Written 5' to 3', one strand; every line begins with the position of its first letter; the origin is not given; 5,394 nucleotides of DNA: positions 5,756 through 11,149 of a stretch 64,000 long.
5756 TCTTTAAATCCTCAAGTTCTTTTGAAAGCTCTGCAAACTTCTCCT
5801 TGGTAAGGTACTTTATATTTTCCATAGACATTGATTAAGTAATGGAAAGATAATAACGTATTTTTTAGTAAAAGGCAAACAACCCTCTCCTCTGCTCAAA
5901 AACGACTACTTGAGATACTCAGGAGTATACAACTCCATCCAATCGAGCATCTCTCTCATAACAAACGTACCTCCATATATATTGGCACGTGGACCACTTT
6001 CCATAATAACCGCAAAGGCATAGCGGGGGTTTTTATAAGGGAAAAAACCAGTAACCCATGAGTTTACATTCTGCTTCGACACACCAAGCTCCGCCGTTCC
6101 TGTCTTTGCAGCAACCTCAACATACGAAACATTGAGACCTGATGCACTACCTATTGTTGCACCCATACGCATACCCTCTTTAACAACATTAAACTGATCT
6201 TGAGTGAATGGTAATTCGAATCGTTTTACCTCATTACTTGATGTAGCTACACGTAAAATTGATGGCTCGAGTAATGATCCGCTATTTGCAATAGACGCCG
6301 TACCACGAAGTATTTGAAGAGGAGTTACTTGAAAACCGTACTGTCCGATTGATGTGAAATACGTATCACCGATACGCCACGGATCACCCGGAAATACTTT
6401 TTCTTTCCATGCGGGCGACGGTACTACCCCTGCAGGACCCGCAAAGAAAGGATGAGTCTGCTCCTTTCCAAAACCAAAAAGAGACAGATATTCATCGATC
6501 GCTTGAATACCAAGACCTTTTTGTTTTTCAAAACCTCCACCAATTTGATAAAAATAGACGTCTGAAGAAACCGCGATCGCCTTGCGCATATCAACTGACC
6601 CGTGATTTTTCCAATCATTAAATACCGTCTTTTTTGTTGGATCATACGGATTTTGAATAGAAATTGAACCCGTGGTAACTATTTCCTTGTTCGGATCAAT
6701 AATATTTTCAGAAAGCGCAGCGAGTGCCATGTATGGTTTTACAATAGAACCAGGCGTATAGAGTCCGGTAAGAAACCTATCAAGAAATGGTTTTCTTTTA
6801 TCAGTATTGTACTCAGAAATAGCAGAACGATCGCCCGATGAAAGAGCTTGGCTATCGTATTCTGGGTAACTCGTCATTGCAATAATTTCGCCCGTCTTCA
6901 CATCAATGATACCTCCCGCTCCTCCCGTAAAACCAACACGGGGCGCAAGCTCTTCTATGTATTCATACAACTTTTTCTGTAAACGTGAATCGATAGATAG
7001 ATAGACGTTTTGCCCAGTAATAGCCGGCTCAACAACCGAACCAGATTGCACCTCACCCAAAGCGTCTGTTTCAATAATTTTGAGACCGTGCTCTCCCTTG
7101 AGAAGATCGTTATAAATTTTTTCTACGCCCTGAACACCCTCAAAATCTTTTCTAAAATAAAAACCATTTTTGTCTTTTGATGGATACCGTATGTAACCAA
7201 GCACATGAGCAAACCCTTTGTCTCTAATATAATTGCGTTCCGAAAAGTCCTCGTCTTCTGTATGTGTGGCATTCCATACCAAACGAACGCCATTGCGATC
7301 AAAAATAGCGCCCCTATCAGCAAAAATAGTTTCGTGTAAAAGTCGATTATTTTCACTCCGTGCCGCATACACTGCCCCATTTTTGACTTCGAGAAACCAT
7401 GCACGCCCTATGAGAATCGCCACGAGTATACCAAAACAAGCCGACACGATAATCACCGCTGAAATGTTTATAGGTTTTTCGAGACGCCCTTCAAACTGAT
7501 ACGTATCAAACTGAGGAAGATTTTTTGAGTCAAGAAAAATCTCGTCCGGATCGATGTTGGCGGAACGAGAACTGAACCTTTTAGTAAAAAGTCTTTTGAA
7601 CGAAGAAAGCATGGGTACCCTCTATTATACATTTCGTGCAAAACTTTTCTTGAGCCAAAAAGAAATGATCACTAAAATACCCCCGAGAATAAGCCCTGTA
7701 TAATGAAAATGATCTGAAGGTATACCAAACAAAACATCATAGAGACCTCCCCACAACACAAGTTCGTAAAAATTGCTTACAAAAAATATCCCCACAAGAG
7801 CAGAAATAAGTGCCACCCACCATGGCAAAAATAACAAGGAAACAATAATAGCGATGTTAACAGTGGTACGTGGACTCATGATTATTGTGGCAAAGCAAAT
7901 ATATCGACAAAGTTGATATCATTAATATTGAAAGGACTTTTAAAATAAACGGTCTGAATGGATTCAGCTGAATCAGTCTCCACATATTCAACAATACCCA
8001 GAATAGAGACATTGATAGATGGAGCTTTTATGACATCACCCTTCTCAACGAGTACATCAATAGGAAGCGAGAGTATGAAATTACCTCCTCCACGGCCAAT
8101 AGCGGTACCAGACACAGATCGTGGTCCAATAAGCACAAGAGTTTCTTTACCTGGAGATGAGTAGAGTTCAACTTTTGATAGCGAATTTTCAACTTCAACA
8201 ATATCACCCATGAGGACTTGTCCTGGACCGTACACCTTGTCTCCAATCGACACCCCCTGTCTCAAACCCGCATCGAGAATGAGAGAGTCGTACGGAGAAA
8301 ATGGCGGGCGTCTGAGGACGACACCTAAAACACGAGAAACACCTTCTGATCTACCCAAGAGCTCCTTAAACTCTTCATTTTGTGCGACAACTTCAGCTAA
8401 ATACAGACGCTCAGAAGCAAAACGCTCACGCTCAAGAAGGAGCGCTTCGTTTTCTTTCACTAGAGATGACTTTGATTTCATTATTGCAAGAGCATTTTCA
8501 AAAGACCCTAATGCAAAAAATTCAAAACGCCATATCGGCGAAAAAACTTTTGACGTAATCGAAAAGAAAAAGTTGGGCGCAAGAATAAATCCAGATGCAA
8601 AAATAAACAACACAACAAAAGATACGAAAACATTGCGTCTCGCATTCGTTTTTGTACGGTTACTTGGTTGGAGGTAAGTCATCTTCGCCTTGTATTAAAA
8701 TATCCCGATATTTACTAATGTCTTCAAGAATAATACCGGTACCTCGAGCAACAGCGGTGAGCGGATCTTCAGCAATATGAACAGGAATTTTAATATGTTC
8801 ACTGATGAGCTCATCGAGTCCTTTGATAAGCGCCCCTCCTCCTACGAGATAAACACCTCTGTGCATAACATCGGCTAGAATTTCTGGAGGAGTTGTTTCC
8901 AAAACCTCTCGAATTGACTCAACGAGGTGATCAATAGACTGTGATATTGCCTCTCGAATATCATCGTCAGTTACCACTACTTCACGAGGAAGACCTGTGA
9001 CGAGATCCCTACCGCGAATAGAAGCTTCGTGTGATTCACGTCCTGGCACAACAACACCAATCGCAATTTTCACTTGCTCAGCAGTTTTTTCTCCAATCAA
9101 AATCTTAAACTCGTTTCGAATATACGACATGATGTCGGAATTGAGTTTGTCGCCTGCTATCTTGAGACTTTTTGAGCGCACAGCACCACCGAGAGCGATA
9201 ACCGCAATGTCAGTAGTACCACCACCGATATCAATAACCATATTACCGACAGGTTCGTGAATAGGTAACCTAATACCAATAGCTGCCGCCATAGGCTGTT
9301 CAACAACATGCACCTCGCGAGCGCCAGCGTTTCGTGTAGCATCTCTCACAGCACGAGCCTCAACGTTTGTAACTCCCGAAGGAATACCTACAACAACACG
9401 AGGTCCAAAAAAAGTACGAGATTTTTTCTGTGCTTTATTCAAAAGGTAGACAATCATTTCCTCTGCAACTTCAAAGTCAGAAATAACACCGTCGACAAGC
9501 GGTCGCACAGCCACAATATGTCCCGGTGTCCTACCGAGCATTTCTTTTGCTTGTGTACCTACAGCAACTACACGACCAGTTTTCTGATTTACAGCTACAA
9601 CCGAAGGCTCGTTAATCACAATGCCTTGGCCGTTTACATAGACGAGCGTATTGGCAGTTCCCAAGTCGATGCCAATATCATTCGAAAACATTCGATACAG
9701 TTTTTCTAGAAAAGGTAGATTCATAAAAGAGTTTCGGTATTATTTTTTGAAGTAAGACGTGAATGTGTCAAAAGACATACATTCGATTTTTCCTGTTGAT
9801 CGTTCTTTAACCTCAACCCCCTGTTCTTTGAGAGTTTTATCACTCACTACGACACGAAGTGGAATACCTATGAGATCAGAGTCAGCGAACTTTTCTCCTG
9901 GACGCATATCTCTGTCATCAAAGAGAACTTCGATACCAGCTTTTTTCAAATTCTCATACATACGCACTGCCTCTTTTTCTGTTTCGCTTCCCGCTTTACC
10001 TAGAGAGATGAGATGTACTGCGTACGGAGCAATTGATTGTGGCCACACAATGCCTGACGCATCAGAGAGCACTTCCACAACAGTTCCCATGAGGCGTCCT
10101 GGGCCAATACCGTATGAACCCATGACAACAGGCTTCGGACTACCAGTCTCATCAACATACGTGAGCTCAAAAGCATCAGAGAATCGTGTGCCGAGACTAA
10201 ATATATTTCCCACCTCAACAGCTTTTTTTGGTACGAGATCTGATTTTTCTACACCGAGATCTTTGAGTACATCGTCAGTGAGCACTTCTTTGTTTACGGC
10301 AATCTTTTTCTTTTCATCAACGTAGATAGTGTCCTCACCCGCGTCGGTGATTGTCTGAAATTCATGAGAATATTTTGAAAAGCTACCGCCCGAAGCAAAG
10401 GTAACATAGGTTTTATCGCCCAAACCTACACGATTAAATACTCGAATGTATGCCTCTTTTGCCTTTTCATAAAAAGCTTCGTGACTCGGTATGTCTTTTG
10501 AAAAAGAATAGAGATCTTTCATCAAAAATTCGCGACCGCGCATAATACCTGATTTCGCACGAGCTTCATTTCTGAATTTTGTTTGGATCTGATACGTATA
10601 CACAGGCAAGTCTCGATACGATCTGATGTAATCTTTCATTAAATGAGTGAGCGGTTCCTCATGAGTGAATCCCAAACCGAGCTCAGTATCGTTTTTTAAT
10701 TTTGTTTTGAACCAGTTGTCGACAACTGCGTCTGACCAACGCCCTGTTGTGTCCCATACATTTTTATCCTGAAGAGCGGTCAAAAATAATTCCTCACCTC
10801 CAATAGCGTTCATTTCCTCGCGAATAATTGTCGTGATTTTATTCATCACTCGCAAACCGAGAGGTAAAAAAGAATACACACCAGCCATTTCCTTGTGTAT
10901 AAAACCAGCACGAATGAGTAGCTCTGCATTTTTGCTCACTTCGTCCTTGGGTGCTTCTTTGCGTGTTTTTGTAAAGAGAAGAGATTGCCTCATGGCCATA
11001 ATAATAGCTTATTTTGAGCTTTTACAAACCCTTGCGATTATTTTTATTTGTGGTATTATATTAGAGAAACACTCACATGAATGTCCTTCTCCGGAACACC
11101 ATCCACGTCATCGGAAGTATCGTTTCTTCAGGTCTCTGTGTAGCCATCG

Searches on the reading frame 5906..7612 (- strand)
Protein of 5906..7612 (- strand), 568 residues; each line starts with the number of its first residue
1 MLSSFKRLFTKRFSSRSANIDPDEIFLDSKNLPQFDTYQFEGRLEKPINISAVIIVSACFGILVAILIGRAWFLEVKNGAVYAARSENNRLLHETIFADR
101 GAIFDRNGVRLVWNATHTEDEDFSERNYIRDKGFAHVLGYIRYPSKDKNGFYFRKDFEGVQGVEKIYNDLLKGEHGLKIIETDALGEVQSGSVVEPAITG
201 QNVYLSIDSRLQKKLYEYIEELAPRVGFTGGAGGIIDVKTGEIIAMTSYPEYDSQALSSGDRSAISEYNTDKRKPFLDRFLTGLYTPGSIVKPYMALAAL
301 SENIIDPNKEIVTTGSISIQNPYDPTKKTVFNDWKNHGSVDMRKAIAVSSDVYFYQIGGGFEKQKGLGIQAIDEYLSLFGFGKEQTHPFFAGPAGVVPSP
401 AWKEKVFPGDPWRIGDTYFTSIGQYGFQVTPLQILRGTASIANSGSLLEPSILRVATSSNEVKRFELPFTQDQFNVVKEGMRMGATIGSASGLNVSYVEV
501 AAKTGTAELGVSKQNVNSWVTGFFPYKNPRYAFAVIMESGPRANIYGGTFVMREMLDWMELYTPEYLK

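Call 34: search_protein_families(library=pfam, proteins=[window:5906-7612:-], max_evalue=0.001)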
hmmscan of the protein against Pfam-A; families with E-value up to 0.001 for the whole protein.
window:5906-7612:- (568 aa): 2 families
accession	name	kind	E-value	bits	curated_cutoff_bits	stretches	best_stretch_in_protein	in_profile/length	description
PF00905.27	Transpeptidase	-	1.3e-46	159.6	22.1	1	234-541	4-282/299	Penicillin binding protein transpeptidase domain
PF03717.20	PBP_dimer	-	2.6e-14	54.5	24.4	1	124-190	106-177/180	Penicillin-binding Protein dimerisation domain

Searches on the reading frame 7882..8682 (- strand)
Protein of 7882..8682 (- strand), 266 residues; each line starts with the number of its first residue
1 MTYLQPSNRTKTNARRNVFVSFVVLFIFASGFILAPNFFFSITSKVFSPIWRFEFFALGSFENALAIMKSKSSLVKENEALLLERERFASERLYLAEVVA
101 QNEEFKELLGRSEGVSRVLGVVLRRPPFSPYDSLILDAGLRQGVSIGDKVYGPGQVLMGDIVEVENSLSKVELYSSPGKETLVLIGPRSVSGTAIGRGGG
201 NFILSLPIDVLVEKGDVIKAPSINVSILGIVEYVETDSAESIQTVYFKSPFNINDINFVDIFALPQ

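Call 34: search_protein_families(library=pfam, proteins=[window:7882-8682:-], max_evalue=0.001)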
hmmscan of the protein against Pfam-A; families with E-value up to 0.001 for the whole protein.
window:7882-8682:- (266 aa): 1 family
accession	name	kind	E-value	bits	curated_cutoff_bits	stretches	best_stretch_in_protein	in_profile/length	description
PF04085.20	MreC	-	7.6e-10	39.2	28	1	122-261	1-145/147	Rod shape-determining protein MreC, barrel core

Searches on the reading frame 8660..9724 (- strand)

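Call 34: search_protein_families(library=pfam, proteins=[window:8660-9724:-], max_evalue=0.001)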
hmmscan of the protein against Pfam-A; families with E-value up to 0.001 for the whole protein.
window:8660-9724:- (354 aa): 7 families
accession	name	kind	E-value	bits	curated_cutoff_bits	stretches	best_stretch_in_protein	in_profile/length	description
PF06723.19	MreB_Mbl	-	2.1e-138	461.1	27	1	14-339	1-325/327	MreB/Mbl protein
PF14450.12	FtsA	-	1.7e-13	51.5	31.8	1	162-320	1-112/127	Cell division protein FtsA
PF00012.26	HSP70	-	2.2e-11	43.2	20.6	1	88-331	111-370/599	Hsp70 protein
PF00022.25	Actin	-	4.4e-06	26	27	1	39-207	30-193/410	Actin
PF11104.14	PilM_2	-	5.7e-05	22.6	27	0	291-319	278-306/340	Type IV pilus assembly protein PilM;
PF06277.17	EutA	-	0.0004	19.8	27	0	163-216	147-204/475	Ethanolamine utilisation protein EutA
PF25216.1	Volactin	-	0.00091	19.2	35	0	253-329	232-317/321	Volactin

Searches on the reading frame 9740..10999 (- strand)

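Call 34: search_protein_families(library=pfam, proteins=[window:9740-10999:-], max_evalue=0.001)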
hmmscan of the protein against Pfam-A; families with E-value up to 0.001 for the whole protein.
window:9740-10999:- (419 aa): 2 families
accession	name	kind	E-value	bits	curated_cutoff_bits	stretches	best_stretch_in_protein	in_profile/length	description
PF00587.30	tRNA-synt_2b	-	3.3e-29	102.7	29.3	1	97-309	1-177/179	tRNA synthetase class II core domain (G, H, P, S and T)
PF03129.25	HGTP_anticodon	-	1.7e-20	73.4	21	1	328-419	2-93/94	Anticodon binding domain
